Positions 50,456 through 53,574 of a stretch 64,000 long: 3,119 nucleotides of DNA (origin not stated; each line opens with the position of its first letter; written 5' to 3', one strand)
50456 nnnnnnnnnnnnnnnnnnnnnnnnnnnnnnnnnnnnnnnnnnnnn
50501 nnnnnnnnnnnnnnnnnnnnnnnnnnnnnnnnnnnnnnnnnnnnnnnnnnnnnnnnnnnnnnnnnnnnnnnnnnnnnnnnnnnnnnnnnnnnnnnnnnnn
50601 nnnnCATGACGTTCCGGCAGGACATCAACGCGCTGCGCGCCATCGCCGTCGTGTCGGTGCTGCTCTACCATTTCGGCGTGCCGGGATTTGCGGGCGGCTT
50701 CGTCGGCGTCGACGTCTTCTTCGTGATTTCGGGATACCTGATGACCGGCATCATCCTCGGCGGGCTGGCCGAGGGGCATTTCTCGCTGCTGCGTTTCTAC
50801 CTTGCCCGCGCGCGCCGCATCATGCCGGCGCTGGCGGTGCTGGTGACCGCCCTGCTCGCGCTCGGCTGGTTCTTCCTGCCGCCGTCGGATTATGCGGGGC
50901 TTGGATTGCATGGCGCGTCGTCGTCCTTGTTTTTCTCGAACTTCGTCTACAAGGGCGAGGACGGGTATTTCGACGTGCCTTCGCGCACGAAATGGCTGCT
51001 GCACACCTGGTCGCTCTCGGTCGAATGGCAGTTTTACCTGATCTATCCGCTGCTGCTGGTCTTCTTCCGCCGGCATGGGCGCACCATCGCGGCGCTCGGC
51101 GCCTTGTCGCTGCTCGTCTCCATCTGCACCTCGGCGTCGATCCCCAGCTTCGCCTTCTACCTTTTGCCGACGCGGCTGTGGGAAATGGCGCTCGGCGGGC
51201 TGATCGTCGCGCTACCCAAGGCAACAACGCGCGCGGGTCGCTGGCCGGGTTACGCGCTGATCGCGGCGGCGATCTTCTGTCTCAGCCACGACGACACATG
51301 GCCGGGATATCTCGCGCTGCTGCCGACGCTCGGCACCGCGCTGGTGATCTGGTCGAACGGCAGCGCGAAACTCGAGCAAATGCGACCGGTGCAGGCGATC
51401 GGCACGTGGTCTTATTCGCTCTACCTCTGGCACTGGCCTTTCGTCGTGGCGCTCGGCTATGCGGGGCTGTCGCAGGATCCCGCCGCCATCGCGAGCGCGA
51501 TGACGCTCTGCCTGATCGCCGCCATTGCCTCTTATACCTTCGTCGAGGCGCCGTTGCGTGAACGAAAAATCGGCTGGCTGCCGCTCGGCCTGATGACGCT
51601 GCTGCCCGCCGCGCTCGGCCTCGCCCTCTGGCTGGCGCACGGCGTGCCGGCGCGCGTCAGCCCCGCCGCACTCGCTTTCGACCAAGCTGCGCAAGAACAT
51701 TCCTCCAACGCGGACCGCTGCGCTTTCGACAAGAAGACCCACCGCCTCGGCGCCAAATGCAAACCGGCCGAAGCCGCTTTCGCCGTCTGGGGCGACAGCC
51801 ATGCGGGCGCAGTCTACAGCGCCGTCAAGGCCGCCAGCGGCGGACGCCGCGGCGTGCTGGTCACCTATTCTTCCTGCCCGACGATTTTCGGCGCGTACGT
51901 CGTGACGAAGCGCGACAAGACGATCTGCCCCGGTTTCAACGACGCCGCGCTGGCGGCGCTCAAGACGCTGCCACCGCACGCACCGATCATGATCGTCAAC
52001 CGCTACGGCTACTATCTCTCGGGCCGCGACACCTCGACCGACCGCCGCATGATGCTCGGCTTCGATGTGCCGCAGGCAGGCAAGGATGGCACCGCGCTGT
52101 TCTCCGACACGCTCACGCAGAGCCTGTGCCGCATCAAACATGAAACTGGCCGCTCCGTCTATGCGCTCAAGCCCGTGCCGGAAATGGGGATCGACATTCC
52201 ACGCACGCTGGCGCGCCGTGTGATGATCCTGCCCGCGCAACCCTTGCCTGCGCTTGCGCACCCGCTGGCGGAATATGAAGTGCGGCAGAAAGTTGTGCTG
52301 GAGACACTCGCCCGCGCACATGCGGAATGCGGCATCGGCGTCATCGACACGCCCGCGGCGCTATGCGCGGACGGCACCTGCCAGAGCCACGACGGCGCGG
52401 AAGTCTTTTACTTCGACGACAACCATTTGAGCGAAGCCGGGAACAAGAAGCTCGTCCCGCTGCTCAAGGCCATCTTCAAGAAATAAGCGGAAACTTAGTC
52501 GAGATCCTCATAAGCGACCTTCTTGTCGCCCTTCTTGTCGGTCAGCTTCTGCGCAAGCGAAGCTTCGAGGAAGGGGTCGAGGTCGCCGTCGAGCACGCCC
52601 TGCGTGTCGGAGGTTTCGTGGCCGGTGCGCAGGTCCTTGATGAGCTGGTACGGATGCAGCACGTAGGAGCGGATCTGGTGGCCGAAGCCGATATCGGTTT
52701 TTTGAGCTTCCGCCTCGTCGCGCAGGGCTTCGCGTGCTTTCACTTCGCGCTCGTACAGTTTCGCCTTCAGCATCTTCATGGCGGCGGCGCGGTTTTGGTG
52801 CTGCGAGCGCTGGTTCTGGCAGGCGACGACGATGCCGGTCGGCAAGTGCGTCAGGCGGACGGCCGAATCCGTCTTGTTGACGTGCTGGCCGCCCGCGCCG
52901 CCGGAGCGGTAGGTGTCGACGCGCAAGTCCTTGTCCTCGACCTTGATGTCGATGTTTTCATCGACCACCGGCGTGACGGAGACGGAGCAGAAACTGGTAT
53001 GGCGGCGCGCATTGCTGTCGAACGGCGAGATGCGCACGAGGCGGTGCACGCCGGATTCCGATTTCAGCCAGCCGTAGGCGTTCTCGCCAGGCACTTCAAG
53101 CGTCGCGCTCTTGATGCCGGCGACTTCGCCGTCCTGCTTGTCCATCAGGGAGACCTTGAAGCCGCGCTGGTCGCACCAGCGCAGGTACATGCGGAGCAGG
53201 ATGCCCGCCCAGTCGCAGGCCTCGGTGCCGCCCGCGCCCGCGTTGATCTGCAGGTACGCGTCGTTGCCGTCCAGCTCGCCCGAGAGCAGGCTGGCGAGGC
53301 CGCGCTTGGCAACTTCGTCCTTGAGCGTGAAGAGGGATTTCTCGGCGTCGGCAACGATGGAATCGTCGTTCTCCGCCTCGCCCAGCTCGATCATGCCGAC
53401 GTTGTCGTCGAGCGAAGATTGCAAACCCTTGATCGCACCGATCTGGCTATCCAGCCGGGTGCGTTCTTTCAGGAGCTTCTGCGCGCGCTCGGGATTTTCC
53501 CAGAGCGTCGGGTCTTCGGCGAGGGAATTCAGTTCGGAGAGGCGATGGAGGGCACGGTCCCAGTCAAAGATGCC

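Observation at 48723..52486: Operon of three translationally coupled paralogous isochorismatase-like cysteine hydrolases plus an OafA-type acyltransferase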

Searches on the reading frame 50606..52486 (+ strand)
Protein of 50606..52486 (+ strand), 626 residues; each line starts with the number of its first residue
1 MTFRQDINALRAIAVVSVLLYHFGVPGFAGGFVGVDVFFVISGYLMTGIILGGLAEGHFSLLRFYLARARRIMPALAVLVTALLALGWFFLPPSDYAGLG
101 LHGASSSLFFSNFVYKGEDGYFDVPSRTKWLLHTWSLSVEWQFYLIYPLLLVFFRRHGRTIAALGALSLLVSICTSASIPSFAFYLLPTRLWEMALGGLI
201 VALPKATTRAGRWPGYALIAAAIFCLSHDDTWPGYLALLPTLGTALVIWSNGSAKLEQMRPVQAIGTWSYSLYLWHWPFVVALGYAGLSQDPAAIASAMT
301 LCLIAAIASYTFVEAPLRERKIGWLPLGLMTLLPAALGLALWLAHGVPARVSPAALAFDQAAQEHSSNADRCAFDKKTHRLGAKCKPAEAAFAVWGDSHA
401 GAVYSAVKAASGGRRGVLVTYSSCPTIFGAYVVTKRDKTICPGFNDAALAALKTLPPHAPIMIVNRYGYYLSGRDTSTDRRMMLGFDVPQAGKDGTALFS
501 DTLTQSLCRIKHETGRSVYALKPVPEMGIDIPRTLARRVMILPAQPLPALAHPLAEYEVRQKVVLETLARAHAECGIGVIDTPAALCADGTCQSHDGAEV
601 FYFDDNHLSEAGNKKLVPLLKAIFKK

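Call 3: search_protein_families(library=pfam, proteins=[window:50606-52486:+], max_evalue=0.01)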
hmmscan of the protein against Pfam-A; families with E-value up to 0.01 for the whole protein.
window:50606-52486:+ (626 aa): 2 families
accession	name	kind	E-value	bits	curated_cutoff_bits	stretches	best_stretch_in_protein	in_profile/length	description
PF19040.6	SGNH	-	7.6e-44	150.7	27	1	370-621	12-247/248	SGNH domain (fused to AT3 domains)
PF01757.29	Acyl_transf_3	-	4.5e-30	105.3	31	1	6-308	3-323/326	Acyltransferase domain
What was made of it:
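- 50606..52486 (+): AT3 + SGNH (OafA/YrhL-type) membrane O-acyltransferase. It starts 1 nt after the IsoC stop and has no obvious Shine-Dalgarno sequence. It is an accessory gene, not part of the conserved unit. Pfam PF01757 E 4.5e-30 and PF19040 E 7.6e-44 (call 3).
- Checked: ORF 50606-52486 (626 aa) carries Acyl_transf_3 (E 4.5e-30) and SGNH (E 7.6e-44) domains (call 3).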

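Call 4: search_protein_families(library=ncbifam, proteins=[window:50606-52486:+], max_evalue=0.01)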
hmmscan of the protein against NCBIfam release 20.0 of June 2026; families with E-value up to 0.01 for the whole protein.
window:50606-52486:+ (626 aa): 1 family
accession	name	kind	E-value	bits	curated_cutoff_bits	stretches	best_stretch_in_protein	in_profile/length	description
NF058601.1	ActlTfSucTMsmeg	equivalog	2.7e-20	72.4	1275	1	3-321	31-384/723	acetyltransferase SucT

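Call 32: find_homologous_proteins(query=window:50606-52486:+, max_evalue=1e-20)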
Query window:50606-52486:+ (626 aa): 7989 proteins with E <= 1e-20 among 8000 candidates; the best 120 are listed.
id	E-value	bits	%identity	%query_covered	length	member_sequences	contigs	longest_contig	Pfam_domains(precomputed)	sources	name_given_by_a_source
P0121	0.0e+0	1425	100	100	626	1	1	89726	PF01757.29,PF19040.7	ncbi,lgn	-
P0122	5.1e-186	638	49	100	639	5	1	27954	PF01757.29,PF19040.7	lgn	-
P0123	4.1e-165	569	44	100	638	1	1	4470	PF01757.29,PF19040.7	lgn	-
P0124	2.3e-162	560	47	99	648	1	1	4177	PF01757.29,PF19040.7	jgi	jgi:peptidoglycan/LPS O-acetylase OafA/YrhL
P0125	4.8e-160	552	45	100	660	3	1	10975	PF01757.29,PF19040.7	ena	-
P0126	1.9e-154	534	45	100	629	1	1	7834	PF01757.29,PF19040.7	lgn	-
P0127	1.7e-153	531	45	98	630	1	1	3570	PF01757.29,PF19040.7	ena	-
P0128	1.1e-151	525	43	100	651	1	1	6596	PF01757.29,PF19040.7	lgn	-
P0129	3.1e-151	523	42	100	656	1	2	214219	PF01757.29,PF19040.7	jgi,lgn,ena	-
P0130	4.8e-151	523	42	100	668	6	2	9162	PF01757.29,PF19040.7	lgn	-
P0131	2.0e-150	521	42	100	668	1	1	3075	PF01757.29,PF19040.7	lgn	-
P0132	4.9e-150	519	44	99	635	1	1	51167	PF01757.29,PF19040.7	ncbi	-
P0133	1.4e-149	518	44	100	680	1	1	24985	PF01757.29,PF19040.7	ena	-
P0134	2.2e-149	517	42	100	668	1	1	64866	PF01757.29,PF19040.7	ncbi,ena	-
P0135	3.8e-149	516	45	99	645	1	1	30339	PF01757.29,PF19040.7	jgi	jgi:peptidoglycan/LPS O-acetylase OafA/YrhL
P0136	5.7e-147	509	42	100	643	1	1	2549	PF01757.29,PF19040.7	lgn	-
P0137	7.5e-147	509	44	100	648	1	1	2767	PF01757.29,PF19040.7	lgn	-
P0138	1.9e-146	507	40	100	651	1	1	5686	PF01757.29,PF19040.7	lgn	-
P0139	2.2e-146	507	42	100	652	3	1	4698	PF01757.29,PF19040.7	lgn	-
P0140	4.9e-146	506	43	100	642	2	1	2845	PF01757.29,PF19040.7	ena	-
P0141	6.0e-146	506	42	100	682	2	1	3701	PF01757.29,PF19040.7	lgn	-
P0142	6.1e-146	506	43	100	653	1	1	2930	PF01757.29,PF19040.7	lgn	-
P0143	1.4e-145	505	42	100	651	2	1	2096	PF01757.29,PF19040.7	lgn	-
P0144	6.1e-145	502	43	100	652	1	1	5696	PF01757.29,PF19040.7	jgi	jgi:peptidoglycan/LPS O-acetylase OafA/YrhL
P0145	9.4e-145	502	43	100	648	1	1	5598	PF01757.29,PF19040.7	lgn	-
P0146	2.9e-144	500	42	100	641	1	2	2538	PF01757.29,PF19040.7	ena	-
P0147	3.6e-144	500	42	100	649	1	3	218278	PF01757.29,PF19040.7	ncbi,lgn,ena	-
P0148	3.7e-144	500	43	100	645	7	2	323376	PF01757.29,PF19040.7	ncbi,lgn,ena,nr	ncbi:MAG: acyltransferase [Sedimenticola sp.]|nr:MAG: acyltransferase [Sedimenticola sp.]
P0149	1.2e-143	498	41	100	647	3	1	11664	PF01757.29,PF19040.7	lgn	-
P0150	1.3e-143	498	44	99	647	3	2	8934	PF01757.29,PF19040.7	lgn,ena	-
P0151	1.4e-143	498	42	100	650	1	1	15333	PF01757.29,PF19040.7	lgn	-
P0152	2.6e-143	497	41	100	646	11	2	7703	PF01757.29,PF19040.7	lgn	-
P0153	6.4e-143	496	45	85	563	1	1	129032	PF01757.29,PF19040.7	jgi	jgi:peptidoglycan/LPS O-acetylase OafA/YrhL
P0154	2.8e-142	494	43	100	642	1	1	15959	PF01757.29,PF19040.7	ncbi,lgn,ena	-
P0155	1.8e-141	491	42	100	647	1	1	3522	PF01757.29,PF19040.7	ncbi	-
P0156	2.2e-141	491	42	100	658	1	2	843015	PF01757.29,PF19040.7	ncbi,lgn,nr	ncbi:MAG: acyltransferase family protein [Micavibrio sp.]|nr:acyltransferase family protein [Micavib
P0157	6.1e-141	489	41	100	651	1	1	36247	PF01757.29,PF19040.7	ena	-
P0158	2.0e-140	488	42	100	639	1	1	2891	PF01757.29,PF19040.7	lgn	-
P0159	2.8e-140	487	41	100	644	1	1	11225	PF01757.29,PF19040.7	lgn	-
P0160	1.1e-139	485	42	99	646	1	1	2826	PF01757.29,PF19040.7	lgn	-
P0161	4.2e-139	483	43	100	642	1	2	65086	PF01757.29,PF19040.7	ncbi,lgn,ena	-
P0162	5.2e-139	483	42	99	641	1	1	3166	PF01757.29,PF19040.7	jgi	jgi:peptidoglycan/LPS O-acetylase OafA/YrhL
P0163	1.6e-138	481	40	100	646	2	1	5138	PF01757.29,PF19040.7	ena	-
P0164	2.2e-138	481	41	100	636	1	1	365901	PF01757.29,PF19040.7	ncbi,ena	-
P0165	2.3e-138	481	42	99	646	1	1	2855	PF01757.29,PF19040.7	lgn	-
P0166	1.0e-137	479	42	100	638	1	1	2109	PF01757.29,PF19040.7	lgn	-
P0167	1.9e-137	478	41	98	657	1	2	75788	PF01757.29,PF19040.7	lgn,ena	-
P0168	5.6e-137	476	40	100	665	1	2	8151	PF01757.29,PF19040.7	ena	-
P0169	1.0e-136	475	43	99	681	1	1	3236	PF01757.29,PF19040.7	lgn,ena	-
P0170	1.1e-136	475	41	100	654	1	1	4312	PF01757.29,PF19040.7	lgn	-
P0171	1.7e-136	475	41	99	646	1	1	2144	PF01757.29,PF19040.7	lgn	-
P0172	3.9e-136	473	42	98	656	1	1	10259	PF01757.29,PF19040.7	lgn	-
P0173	1.2e-135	472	41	99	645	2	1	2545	PF01757.29,PF19040.7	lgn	-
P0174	1.8e-135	471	41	100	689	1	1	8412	PF01757.29,PF19040.7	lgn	-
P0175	1.9e-135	471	40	99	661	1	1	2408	PF01757.29,PF19040.7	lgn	-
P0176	1.8e-134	468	42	99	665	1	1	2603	PF01757.29,PF19040.7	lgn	-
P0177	2.1e-134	468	42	100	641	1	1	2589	PF01757.29,PF19040.7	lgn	-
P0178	2.2e-134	468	42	99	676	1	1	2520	PF01757.29,PF19040.7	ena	-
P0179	3.2e-134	467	43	99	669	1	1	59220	PF01757.29,PF19040.7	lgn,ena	-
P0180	3.4e-134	467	41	100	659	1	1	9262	PF01757.29,PF19040.7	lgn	-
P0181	3.7e-134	467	42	100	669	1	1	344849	PF01757.29,PF19040.7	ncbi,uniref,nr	ncbi:acyltransferase family protein [Oceanimonas marisflavi]|uniref:acyltransferase family protein n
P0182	3.7e-134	467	40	100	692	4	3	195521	PF01757.29,PF19040.7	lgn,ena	-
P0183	4.9e-134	466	42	100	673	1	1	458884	PF01757.29,PF19040.7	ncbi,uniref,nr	ncbi:acyltransferase family protein [Oceanimonas sp. CHS3-5]|uniref:acyltransferase family protein n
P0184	5.6e-134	466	42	100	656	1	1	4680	PF01757.29,PF19040.7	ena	-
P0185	7.4e-134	466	42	100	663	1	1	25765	PF01757.29,PF19040.7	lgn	-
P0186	8.5e-134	466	42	99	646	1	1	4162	PF01757.29,PF19040.7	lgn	-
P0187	1.0e-133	465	42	100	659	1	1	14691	PF01757.29,PF19040.7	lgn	-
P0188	1.0e-133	465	42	99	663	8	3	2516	PF01757.29,PF19040.7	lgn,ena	-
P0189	2.8e-133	464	41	99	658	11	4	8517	PF01757.29,PF19040.7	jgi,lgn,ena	jgi:peptidoglycan/LPS O-acetylase OafA/YrhL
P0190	3.1e-133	464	42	100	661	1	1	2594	PF01757.29,PF19040.7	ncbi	-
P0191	3.1e-133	464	42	100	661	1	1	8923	PF01757.29,PF19040.7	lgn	-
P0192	3.3e-133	464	40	100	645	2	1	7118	PF01757.29,PF19040.7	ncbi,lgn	ncbi:MAG: acyltransferase family protein [Pseudomonadota bacterium]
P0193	3.7e-133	464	43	100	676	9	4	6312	PF01757.29,PF19040.7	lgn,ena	-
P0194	3.7e-133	464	42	100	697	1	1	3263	PF01757.29,PF19040.7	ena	-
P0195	4.5e-133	463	39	100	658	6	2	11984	PF01757.29,PF19040.7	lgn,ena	-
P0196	4.9e-133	463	42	100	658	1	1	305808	PF01757.29,PF19040.7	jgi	jgi:peptidoglycan/LPS O-acetylase OafA/YrhL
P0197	6.6e-133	463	41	100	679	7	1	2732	PF01757.29,PF19040.7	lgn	-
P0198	1.2e-132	462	44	99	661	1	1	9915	PF01757.29,PF19040.7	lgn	-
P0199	1.3e-132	462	42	100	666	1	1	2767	PF01757.29,PF19040.7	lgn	-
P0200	1.8e-132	461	42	100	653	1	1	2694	PF01757.29,PF19040.7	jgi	jgi:peptidoglycan/LPS O-acetylase OafA/YrhL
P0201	2.8e-132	461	43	100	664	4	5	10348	PF01757.29,PF19040.7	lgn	-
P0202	3.1e-132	461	42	99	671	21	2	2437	PF01757.29,PF19040.7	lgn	-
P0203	3.3e-132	460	40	99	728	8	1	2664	PF01757.29,PF19040.7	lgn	-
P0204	3.6e-132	460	43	99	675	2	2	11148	PF01757.29,PF19040.7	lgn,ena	-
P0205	4.0e-132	460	42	100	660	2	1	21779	PF01757.29,PF19040.7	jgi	jgi:peptidoglycan/LPS O-acetylase OafA/YrhL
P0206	6.1e-132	460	41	100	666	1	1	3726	PF01757.29,PF19040.7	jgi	jgi:peptidoglycan/LPS O-acetylase OafA/YrhL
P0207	7.4e-132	459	40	100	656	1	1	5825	PF01757.29,PF19040.7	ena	-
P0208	8.9e-132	459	42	100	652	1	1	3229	PF01757.29,PF19040.7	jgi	-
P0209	1.0e-131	459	42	99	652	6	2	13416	PF01757.29,PF19040.7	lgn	-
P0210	1.3e-131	458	41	100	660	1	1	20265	PF01757.29,PF19040.7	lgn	-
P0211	1.5e-131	458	42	100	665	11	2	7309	PF01757.29,PF19040.7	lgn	-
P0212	1.7e-131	458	40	100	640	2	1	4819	PF01757.29,PF19040.7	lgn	-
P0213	1.9e-131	458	41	100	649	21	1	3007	PF01757.29,PF19040.7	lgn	-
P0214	2.9e-131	457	42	100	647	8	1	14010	PF01757.29,PF19040.7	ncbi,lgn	-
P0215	3.5e-131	457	40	100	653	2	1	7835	PF01757.29,PF19040.7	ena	-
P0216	6.9e-131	456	41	100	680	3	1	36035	PF01757.29,PF19040.7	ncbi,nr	ncbi:acyltransferase family protein [Aromatoleum aromaticum]|nr:acyltransferase family protein [Arom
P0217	7.5e-131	456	41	99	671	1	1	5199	PF01757.29,PF19040.7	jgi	jgi:peptidoglycan/LPS O-acetylase OafA/YrhL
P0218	1.1e-130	455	40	100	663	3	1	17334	PF01757.29,PF19040.7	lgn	-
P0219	2.2e-130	454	39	100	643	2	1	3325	PF01757.29,PF19040.7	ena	-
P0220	2.5e-130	454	42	99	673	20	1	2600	PF01757.29,PF19040.7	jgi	jgi:peptidoglycan/LPS O-acetylase OafA/YrhL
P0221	3.3e-130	454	40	100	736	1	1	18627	PF01757.29,PF19040.7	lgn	-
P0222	4.1e-130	454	41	100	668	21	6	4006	PF01757.29,PF19040.7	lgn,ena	-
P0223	6.8e-130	453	43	99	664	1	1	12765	PF01757.29,PF19040.7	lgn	-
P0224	6.9e-130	453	41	100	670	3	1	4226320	PF01757.29,PF19040.7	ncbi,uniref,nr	ncbi:acyltransferase family protein [Pseudomonas sp. OIL-1]|uniref:acyltransferase family protein n=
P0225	1.0e-129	452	41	100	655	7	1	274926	PF01757.29,PF19040.7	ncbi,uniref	ncbi:acyltransferase family protein [Undibacterium sp. Ren11W]|uniref:acyltransferase family protein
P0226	1.0e-129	452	39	99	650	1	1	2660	PF01757.29,PF19040.7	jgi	jgi:peptidoglycan/LPS O-acetylase OafA/YrhL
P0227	1.2e-129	452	41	100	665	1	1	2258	PF01757.29,PF19040.7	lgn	-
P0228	1.2e-129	452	41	99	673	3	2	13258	PF01757.29,PF19040.7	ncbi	-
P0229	1.3e-129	452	42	100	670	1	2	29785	PF01757.29,PF19040.7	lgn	-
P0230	1.9e-129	451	40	100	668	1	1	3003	PF01757.29,PF19040.7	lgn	-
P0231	2.8e-129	451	41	100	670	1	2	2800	PF01757.29,PF19040.7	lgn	-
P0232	2.9e-129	451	39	100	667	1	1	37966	PF01757.29,PF19040.7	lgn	-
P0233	3.2e-129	451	41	100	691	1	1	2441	PF01757.29,PF19040.7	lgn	-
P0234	3.6e-129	450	40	99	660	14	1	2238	PF01757.29,PF19040.7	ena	-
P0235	4.2e-129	450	41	100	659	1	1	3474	PF01757.29,PF19040.7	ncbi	-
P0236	5.1e-129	450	40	99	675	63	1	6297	PF01757.29,PF19040.7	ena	-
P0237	5.1e-129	450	41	99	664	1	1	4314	PF01757.29,PF19040.7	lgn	-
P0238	6.2e-129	450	42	99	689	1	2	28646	PF01757.29,PF19040.7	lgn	-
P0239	7.5e-129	449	40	100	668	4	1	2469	PF01757.29,PF19040.7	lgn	-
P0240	1.1e-128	449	41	100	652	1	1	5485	PF01757.29,PF19040.7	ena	-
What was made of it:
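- Closest known: OafA/YrhL-type AT3-SGNH O-acyltransferases. Same: Thousands of homologs are about 40% identical or more (call 32).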

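Call 33: find_encoding_contigs(protein=P0122, flank=7000, max_places=2)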
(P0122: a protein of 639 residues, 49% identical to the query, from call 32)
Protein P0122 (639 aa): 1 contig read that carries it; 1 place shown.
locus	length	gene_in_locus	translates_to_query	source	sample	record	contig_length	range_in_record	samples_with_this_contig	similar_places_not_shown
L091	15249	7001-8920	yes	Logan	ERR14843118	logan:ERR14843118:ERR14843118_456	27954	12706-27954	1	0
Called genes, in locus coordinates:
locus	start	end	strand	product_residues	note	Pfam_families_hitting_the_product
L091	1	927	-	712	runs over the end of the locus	PF13567:DUF4131, PF03772:Competence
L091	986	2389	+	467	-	PF00749:tRNA-synt_1c, PF19269:Anticodon_2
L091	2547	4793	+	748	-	PF02771:Acyl-CoA_dh_N, PF02770:Acyl-CoA_dh_M, PF00441:Acyl-CoA_dh_1, PF09317:ACDH_C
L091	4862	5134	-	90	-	-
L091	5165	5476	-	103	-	-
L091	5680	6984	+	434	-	PF00285:Citrate_synt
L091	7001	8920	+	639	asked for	PF01757:Acyl_transf_3, PF19040:SGNH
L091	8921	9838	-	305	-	PF10343:Q_salvage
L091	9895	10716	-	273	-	PF00326:Peptidase_S9 (faint), PF05448:AXE1 (faint), PF02129:Peptidase_S15 (weak), PF20434:BD-FAE (faint), PF00561:Abhydrolase_1, PF12146:Hydrolase_4, PF12697:Abhydrolase_6 (faint), PF12146:Hydrolase_4 (weak)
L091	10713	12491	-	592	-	PF00664:ABC_membrane, PF00005:ABC_tran, PF02463:SMC_N (weak)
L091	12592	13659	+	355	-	PF01734:Patatin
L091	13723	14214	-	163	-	PF00376:MerR (weak), PF13411:MerR_1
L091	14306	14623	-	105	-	PF18291:HU-HIG (weak), PF00216:Bac_DNA_binding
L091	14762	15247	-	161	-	?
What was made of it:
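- The nearest homolog (49%) lies next to citrate synthase (call 33).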

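Call 34: find_encoding_contigs(protein=P0156, flank=6000, max_places=1)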
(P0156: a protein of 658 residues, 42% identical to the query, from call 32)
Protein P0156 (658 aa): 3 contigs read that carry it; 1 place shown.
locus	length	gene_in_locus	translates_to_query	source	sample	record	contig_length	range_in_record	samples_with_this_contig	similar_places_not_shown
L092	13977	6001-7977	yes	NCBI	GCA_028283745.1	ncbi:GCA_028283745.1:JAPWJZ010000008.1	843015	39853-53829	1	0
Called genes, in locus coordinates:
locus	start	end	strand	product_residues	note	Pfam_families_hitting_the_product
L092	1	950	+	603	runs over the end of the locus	PF18158:AidB_N, PF02770:Acyl-CoA_dh_M, PF00441:Acyl-CoA_dh_1, PF08028:Acyl-CoA_dh_2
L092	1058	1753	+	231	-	PF01928:CYTH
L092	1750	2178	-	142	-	PF10604:Polyketide_cyc2, PF03364:Polyketide_cyc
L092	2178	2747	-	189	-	PF03449:GreA_GreB_N, PF01272:GreA_GreB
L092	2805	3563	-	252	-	PF03988:DUF347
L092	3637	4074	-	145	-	PF00856:SET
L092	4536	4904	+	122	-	PF00216:Bac_DNA_binding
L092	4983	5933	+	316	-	PF14378:PAP2_3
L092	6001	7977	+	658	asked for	PF01757:Acyl_transf_3, PF19040:SGNH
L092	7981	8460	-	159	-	PF02870:Methyltransf_1N, PF01035:DNA_binding_1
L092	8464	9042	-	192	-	PF01872:RibD_C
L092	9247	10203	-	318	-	PF00158:Sigma54_activat, PF14532:Sigma54_activ_2, PF00004:AAA (weak), PF07724:AAA_2 (weak), PF07728:AAA_5, PF25601:AAA_lid_14, PF02954:HTH_8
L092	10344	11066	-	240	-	PF01027:Bax1-I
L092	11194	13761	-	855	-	PF12704:MacB_PCD (faint), PF02687:FtsX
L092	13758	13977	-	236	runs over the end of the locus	PF00005:ABC_tran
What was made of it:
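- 50606..52486 (+): The nearest homologs (49% and lower) are in unrelated contexts (calls 32-34).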

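Call 50: search_protein_families(library=padloc, proteins=[window:50606-52486:+], max_evalue=0.01)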
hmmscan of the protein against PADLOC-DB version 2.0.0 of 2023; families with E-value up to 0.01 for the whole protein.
window:50606-52486:+ (626 aa): 0 families

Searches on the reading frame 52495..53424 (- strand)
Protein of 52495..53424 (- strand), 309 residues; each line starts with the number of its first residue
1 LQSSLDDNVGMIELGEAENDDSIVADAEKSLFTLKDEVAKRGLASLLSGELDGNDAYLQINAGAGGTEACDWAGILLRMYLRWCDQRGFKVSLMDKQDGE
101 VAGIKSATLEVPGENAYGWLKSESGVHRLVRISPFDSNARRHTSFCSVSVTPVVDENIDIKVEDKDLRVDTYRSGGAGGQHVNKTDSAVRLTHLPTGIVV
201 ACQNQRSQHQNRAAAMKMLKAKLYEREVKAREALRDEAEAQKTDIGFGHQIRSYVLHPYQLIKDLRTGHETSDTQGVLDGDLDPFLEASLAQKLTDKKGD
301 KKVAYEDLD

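Call 3: search_protein_families(library=pfam, proteins=[window:52495-53424:-], max_evalue=0.01)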
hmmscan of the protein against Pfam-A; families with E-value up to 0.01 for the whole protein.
window:52495-53424:- (309 aa): 2 families
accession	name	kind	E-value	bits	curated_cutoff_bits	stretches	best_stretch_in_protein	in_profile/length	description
PF03462.23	PCRF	-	2.1e-46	158.6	24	1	16-148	59-194/194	PCRF domain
PF00472.26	RF-1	-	5.2e-43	146.1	35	1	156-266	1-116/116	RF-1 domain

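Call 4: search_protein_families(library=ncbifam, proteins=[window:52495-53424:-], max_evalue=0.01)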
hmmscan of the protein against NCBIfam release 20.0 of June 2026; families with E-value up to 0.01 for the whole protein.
window:52495-53424:- (309 aa): 5 families
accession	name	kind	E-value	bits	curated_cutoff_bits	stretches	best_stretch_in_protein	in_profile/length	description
TIGR00020.2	prfB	exception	2.5e-140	467.5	370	1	2-290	64-352/353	peptide chain release factor 2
TIGR00019.1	prfA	equivalog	3.1e-76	256.6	423.25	1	49-297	107-354/361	peptide chain release factor 1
NF001859.2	PRK00591.1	equivalog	4.7e-76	256.1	400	1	37-294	85-343/347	peptide chain release factor 1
TIGR03072.1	release_prfH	equivalog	2.8e-39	134.7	166.65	1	57-252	2-193/200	peptide chain release factor H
NF006718.0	PRK09256.1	equivalog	1.7e-12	47.2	100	1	159-192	9-42/140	alternative ribosome rescue aminoacyl-tRNA hydrolase ArfB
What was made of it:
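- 52495..53635 (-): prfB (context): convergent downstream neighbour, carrying the classical programmed +1 frameshift site. TIGR00020 E 2.5e-140 (call 4).
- Checked: ubiE (47453-48253) and prfB (52495 onward, - strand) are confirmed by NCBIfam (call 4).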
